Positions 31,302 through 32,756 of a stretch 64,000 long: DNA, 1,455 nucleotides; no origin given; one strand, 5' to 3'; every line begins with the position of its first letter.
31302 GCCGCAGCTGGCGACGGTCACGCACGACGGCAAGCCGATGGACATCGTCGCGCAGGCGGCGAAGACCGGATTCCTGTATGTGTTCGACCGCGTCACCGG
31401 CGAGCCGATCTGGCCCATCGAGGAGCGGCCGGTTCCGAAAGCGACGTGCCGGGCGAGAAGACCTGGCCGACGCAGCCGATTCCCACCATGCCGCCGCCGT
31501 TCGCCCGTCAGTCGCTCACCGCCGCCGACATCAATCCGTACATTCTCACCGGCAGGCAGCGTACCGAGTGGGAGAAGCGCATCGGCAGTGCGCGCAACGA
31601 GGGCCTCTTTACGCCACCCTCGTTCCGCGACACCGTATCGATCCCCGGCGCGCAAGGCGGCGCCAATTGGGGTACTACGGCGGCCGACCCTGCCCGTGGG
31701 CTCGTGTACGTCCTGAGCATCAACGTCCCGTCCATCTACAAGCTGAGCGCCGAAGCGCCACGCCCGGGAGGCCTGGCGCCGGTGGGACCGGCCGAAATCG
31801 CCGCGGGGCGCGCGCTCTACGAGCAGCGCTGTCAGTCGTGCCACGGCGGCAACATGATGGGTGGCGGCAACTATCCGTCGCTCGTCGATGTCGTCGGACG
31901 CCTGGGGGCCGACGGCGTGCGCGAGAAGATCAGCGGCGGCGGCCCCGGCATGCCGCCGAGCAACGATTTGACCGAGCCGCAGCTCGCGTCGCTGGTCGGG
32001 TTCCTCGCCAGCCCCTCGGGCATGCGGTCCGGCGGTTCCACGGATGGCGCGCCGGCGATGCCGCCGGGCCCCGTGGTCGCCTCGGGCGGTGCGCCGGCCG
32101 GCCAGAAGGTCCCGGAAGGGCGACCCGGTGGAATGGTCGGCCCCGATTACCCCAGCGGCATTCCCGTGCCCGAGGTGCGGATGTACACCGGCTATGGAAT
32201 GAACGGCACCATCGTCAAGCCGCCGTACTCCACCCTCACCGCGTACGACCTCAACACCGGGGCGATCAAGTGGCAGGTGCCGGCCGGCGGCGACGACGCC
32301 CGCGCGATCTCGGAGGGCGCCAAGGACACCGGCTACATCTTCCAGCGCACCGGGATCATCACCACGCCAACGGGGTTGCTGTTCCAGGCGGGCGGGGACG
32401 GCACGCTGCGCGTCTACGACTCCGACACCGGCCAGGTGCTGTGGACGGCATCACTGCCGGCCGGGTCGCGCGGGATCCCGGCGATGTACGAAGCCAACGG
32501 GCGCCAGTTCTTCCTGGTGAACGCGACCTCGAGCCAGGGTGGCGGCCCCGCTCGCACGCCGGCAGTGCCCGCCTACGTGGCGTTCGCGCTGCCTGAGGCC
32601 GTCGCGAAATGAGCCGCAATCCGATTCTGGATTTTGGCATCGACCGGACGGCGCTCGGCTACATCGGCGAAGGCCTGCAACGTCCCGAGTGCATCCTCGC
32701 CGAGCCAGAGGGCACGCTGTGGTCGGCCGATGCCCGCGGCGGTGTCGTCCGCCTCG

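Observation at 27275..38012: Candidate periplasmic PQQ/cytochrome-c-linked glycoside oxidation module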

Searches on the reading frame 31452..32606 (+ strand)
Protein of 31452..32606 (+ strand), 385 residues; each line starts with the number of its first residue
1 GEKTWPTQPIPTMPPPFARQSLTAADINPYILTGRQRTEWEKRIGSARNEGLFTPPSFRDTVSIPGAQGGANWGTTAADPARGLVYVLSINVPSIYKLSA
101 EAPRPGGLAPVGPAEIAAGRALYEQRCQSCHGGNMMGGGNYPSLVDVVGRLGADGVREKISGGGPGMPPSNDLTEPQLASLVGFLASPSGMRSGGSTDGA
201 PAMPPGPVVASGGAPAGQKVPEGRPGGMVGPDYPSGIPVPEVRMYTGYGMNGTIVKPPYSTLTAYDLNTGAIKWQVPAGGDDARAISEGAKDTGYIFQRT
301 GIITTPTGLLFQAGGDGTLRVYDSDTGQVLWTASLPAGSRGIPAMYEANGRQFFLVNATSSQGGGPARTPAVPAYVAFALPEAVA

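Call 7: find_homologous_proteins(query=window:31452-32606:+, max_evalue=1e-10)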
Query window:31452-32606:+ (385 aa): 2146 proteins with E <= 1e-10 among 8000 candidates; the best 120 are listed.
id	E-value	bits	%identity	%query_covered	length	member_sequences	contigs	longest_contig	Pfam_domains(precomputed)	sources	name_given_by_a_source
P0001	1.3e-230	784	92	100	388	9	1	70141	PF01011.29,PF13360.14,PF13442.12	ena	-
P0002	3.0e-180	618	72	100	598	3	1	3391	PF01011.29,PF13360.14,PF13442.12,PF00034.27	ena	-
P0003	6.1e-178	610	72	100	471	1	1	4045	PF01011.29,PF13360.14,PF13442.12,PF00034.27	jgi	jgi:quinoprotein glucose dehydrogenase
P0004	1.8e-177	609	75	100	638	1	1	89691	PF01011.29,PF13442.12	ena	-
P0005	8.4e-167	574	70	94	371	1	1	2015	PF01011.29,PF13442.12,PF00034.27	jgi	jgi:quinoprotein glucose dehydrogenase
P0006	1.6e-165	570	68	99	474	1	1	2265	PF01011.29,PF13360.14,PF13442.12,PF00034.27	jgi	jgi:quinoprotein glucose dehydrogenase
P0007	9.2e-162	557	67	99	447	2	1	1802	PF01011.29,PF13360.14,PF13442.12,PF00034.27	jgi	jgi:quinoprotein glucose dehydrogenase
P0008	2.2e-159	549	66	99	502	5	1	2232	PF01011.29,PF13360.14,PF13442.12,PF00034.27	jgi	jgi:quinoprotein glucose dehydrogenase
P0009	1.2e-155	537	65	99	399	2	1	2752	PF01011.29,PF13360.14,PF13442.12,PF00034.27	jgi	jgi:quinoprotein glucose dehydrogenase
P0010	7.9e-153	528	68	95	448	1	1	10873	PF01011.29,PF13442.12,PF00034.27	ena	-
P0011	2.2e-143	497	70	87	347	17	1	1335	PF01011.29,PF13360.14,PF13442.12,PF00034.27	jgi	jgi:quinoprotein glucose dehydrogenase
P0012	1.3e-135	471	58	99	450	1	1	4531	PF01011.29,PF13360.14,PF13442.12,PF00034.27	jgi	jgi:quinoprotein glucose dehydrogenase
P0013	5.7e-135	469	55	99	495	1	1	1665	PF01011.29,PF13360.14,PF13442.12,PF00034.27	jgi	jgi:quinoprotein glucose dehydrogenase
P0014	2.5e-134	467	58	99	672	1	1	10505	PF01011.29,PF13360.14,PF13442.12,PF00034.27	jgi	jgi:quinoprotein glucose dehydrogenase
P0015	2.2e-126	441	58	99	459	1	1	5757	PF01011.29,PF13360.14,PF13442.12,PF00034.27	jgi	jgi:quinoprotein glucose dehydrogenase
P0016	2.7e-123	431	56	94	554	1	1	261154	PF01011.29,PF13360.14,PF13442.12,PF00034.27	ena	-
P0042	3.5e-94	335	49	94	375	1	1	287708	PF01011.29,PF13360.14,PF13442.12,PF00034.27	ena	-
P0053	4.6e-91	324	44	99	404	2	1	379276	PF01011.29,PF13360.14,PF13442.12,PF00034.27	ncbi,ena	-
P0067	9.7e-88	313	44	99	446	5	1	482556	PF01011.29,PF13360.14,PF13442.12,PF00034.27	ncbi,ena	-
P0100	2.2e-82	296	42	99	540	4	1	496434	PF01011.29,PF13360.14,PF13442.12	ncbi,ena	-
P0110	8.4e-81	291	42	99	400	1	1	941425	PF01011.29,PF13360.14,PF13442.12,PF00034.27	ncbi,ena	-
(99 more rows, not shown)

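Call 8: find_encoding_contigs(protein=P0001, flank=10000, max_places=4)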
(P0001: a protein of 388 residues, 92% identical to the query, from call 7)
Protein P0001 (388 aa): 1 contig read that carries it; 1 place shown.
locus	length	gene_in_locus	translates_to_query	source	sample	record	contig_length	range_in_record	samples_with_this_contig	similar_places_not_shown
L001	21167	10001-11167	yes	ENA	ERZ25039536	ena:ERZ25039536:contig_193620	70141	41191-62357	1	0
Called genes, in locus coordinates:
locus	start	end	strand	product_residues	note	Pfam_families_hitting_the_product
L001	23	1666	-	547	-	PF22848:ASD1_dom, PF06964:Alpha-L-AF_C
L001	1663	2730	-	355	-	PF01263:Aldose_epim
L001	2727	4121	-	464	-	PF00083:Sugar_tr, PF07690:MFS_1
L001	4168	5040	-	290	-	PF08450:SGL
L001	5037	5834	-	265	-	PF00106:adh_short, PF23441:SDR (weak), PF13561:adh_short_C2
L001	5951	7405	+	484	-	PF06439:3keto-disac_hyd, PF01839:FG-GAP (faint), PF13517:FG-GAP_3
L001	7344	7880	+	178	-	PF01839:FG-GAP (faint), PF13517:FG-GAP_3 (faint)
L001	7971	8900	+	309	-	PF01261:AP_endonuc_2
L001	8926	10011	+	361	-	PF01011:PQQ, PF13360:PQQ_2 (faint)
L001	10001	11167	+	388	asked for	PF01011:PQQ, PF13442:Cytochrome_CBB3 (weak), PF01011:PQQ, PF13360:PQQ_2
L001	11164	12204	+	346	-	PF08450:SGL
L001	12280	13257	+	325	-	PF06439:3keto-disac_hyd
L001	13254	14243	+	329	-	PF01839:FG-GAP (faint), PF13517:FG-GAP_3 (weak)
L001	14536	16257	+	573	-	PF09699:Paired_CXXCH_1 (faint), PF13431:TPR_17 (faint), PF00515:TPR_1 (faint), PF07719:TPR_2 (faint), PF13424:TPR_12 (weak), PF13432:TPR_16 (weak), PF14559:TPR_19, PF13414:TPR_11, +4 more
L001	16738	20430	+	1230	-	PF13620:CarboxypepD_reg, PF25183:OMP_b-brl_4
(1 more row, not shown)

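Call 9: find_encoding_contigs(protein=P0004, flank=10000, max_places=4)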
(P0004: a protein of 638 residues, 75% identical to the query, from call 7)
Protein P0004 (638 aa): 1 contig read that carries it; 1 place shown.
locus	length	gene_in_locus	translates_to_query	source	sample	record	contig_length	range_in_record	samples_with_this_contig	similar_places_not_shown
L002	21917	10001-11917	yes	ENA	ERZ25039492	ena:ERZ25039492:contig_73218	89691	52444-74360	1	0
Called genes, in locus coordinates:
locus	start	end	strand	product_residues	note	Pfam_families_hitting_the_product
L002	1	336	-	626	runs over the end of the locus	PF01011:PQQ, PF13360:PQQ_2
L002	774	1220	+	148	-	-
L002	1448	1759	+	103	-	-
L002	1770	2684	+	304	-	PF01050:MannoseP_isomer (faint), PF07883:Cupin_2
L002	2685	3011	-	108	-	PF07690:MFS_1 (weak)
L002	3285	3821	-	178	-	PF07690:MFS_1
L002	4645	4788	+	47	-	-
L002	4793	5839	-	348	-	PF06964:Alpha-L-AF_C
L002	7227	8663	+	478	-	PF01839:FG-GAP (faint), PF13517:FG-GAP_3 (weak)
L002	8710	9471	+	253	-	PF01261:AP_endonuc_2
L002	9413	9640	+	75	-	-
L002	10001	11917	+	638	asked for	PF01011:PQQ, PF13442:Cytochrome_CBB3, PF01011:PQQ (weak)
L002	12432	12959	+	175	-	PF08450:SGL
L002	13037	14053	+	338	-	PF06439:3keto-disac_hyd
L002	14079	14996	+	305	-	PF00404:Dockerin_1 (faint), PF01839:FG-GAP (faint), PF13517:FG-GAP_3 (weak)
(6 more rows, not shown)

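Call 47: search_solved_structures(query=A2, max_evalue=1)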
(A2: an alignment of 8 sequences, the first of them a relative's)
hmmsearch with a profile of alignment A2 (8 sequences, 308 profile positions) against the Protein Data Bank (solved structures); distinct sequences matched with E-value up to 1: 12.
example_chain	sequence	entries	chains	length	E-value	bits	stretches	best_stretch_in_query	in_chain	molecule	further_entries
3cny_A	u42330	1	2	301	6.7e-15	58.1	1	33-301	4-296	Inositol catabolism protein IolE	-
9zmu_A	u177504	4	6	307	1.6e-06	30.6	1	41-238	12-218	Iole protein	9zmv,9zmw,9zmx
3wqo_A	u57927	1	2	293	4.3e-05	25.9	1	54-283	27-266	Uncharacterized protein MJ1311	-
3dx5_A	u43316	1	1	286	6.5e-05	25.3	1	81-244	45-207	uncharacterized protein AsbF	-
3lmz_A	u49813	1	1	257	8.4e-05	25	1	206-286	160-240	Putative sugar isomerase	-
8tct_A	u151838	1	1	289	0.00027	23.3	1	57-293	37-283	Sugar phosphate isomerase/epimerase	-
4kw2_A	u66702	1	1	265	0.00058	22.2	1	165-281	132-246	Uncharacterized protein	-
8z1i_A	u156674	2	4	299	0.12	14.6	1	51-243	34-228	Art22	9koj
3cqh_A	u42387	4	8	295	0.13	14.5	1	204-303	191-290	L-ribulose-5-phosphate 3-epimerase ulaE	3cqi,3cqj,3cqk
1i60_A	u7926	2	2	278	0.21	13.8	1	110-301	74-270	IOLI PROTEIN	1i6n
5tnv_A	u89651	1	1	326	0.33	13.2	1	159-263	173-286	AP endonuclease, family protein 2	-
3p8d_A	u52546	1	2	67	0.59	12.3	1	209-247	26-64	Medulloblastoma antigen MU-MB-50.72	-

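Call 93: find_encoding_contigs(protein=P0016, flank=10000, max_places=2)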
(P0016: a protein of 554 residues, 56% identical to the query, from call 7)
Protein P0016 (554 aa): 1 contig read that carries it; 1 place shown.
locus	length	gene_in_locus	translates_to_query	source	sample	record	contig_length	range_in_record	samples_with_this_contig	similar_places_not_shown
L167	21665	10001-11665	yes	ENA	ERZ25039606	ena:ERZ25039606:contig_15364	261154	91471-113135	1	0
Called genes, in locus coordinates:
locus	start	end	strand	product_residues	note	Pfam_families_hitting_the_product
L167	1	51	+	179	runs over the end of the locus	PF25183:OMP_b-brl_4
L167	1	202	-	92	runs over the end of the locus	-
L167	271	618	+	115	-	PF02746:MR_MLE_N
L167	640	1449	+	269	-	PF13378:MR_MLE_C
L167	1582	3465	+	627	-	PF08450:SGL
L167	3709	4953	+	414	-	-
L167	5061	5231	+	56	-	-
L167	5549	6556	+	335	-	-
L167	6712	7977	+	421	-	PF08450:SGL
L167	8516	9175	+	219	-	-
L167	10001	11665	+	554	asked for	PF01011:PQQ, PF00034:Cytochrom_C (weak), PF13442:Cytochrome_CBB3, PF01011:PQQ, PF13360:PQQ_2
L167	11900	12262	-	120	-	-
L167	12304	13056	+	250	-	PF07690:MFS_1 (weak)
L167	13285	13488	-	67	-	PF01839:FG-GAP (weak)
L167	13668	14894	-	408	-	PF06439:3keto-disac_hyd (weak), PF01839:FG-GAP (faint), PF13517:FG-GAP_3 (weak)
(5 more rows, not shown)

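Call 94: find_encoding_contigs(protein=P0053, flank=10000, max_places=2)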
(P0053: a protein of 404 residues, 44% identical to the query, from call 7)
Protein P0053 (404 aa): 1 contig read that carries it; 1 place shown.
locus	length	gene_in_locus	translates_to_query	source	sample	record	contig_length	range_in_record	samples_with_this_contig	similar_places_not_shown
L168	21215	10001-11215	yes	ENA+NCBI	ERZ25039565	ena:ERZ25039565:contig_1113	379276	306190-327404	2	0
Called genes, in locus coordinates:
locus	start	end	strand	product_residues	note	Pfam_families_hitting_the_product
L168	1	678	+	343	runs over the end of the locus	PF01408:GFO_IDH_MocA, PF02894:GFO_IDH_MocA_C, PF22725:GFO_IDH_MocA_C3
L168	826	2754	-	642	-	PF22842:Pel9A-like_beta_helix (weak)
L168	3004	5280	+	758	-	PF01011:PQQ, PF13442:Cytochrome_CBB3, PF01011:PQQ, PF13360:PQQ_2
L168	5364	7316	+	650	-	PF01019:G_glu_transpept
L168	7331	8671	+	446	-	PF07969:Amidohydro_3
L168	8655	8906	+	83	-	PF07969:Amidohydro_3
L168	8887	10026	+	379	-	PF13360:PQQ_2 (faint), PF01011:PQQ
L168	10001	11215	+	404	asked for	PF01011:PQQ, PF00034:Cytochrom_C (weak), PF13442:Cytochrome_CBB3, PF01011:PQQ, PF13360:PQQ_2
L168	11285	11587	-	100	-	-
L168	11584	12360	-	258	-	PF01261:AP_endonuc_2 (weak)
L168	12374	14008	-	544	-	PF07969:Amidohydro_3, PF01979:Amidohydro_1 (weak)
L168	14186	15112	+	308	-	PF01261:AP_endonuc_2 (weak)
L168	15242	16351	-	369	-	PF01168:Ala_racemase_N, PF14031:D-ser_dehydrat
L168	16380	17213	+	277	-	PF06439:3keto-disac_hyd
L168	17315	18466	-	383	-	PF10282:Lactonase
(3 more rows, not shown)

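Call 95: find_encoding_contigs(protein=P0042, flank=8000, max_places=1)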
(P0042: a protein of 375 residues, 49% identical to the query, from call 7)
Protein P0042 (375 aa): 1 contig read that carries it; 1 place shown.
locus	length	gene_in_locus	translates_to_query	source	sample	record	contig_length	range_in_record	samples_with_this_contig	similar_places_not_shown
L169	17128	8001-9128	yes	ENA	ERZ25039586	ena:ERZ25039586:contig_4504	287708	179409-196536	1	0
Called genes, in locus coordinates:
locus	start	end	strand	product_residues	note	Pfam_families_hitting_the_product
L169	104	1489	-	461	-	PF01979:Amidohydro_1, PF07969:Amidohydro_3 (weak)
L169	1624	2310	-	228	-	-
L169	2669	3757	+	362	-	-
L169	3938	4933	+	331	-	-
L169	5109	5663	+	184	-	PF00877:NLPC_P60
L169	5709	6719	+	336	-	PF04199:Cyclase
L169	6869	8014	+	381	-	PF01011:PQQ, PF13360:PQQ_2 (faint)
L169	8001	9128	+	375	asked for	PF01011:PQQ, PF00034:Cytochrom_C (weak), PF13442:Cytochrome_CBB3, PF01011:PQQ, PF13360:PQQ_2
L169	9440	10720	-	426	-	PF02746:MR_MLE_N, PF13378:MR_MLE_C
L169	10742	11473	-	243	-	-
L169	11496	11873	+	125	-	-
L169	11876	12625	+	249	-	PF01011:PQQ, PF13360:PQQ_2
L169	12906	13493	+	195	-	PF13360:PQQ_2, PF13570:Beta-prop_ACSF4 (weak), PF01011:PQQ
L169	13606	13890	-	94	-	PF06439:3keto-disac_hyd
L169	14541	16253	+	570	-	PF01011:PQQ, PF13360:PQQ_2, PF13570:Beta-prop_ACSF4, PF01011:PQQ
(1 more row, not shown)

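Call 96: find_encoding_contigs(protein=P0067, flank=8000, max_places=1)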
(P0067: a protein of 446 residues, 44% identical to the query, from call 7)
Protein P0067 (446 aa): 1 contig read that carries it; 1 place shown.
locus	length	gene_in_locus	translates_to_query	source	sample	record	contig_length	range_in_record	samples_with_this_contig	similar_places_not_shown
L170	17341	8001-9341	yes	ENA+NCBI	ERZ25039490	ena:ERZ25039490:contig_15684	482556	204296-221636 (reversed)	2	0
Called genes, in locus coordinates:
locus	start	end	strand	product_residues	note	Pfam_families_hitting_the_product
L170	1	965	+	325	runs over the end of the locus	PF02233:PNTB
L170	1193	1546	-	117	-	-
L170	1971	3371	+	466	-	PF01011:PQQ, PF13360:PQQ_2 (faint)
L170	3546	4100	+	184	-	PF01011:PQQ, PF13360:PQQ_2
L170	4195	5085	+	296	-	PF01522:Polysacc_deac_1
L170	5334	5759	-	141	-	-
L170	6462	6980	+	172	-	PF07978:NIPSNAP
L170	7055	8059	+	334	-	PF01011:PQQ, PF13360:PQQ_2 (faint)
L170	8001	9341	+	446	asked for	PF01011:PQQ, PF00034:Cytochrom_C, PF13442:Cytochrome_CBB3, PF01011:PQQ, PF13360:PQQ_2 (weak)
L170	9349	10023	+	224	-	PF07719:TPR_2 (faint)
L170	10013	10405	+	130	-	PF00903:Glyoxalase, PF13669:Glyoxalase_4, PF18029:Glyoxalase_6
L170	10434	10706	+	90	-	-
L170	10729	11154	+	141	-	-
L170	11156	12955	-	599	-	PF05569:Peptidase_M56, PF13620:CarboxypepD_reg, PF13715:CarbopepD_reg_2, PF03544:TonB_C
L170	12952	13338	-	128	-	PF03965:Penicillinase_R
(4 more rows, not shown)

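Call 97: find_encoding_contigs(protein=P0100, flank=8000, max_places=1)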
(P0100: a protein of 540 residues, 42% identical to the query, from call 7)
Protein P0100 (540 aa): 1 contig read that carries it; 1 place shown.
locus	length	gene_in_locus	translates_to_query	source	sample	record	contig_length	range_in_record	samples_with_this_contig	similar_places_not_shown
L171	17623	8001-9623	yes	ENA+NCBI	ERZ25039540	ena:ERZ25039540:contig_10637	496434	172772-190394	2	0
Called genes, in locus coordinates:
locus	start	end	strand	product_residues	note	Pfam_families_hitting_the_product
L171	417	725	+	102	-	PF03746:LamB_YcsF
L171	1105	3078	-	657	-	PF01757:Acyl_transf_3, PF19040:SGNH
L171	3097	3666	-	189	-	PF00106:adh_short, PF13561:adh_short_C2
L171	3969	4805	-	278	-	PF14100:DUF6807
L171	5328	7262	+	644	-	PF06439:3keto-disac_hyd, PF01839:FG-GAP (faint), PF13517:FG-GAP_3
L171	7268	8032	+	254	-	PF01011:PQQ, PF13360:PQQ_2 (faint)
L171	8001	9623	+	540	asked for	PF01011:PQQ, PF13442:Cytochrome_CBB3, PF01011:PQQ, PF13360:PQQ_2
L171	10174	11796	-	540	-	PF25183:OMP_b-brl_4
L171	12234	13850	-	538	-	PF13620:CarboxypepD_reg, PF13715:CarbopepD_reg_2, PF25183:OMP_b-brl_4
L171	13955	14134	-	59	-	-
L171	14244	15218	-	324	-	PF01370:Epimerase, PF04321:RmlD_sub_bind (faint), PF16363:GDP_Man_Dehyd (faint)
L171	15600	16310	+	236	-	PF05637:Glyco_transf_34 (weak)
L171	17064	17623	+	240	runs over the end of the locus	-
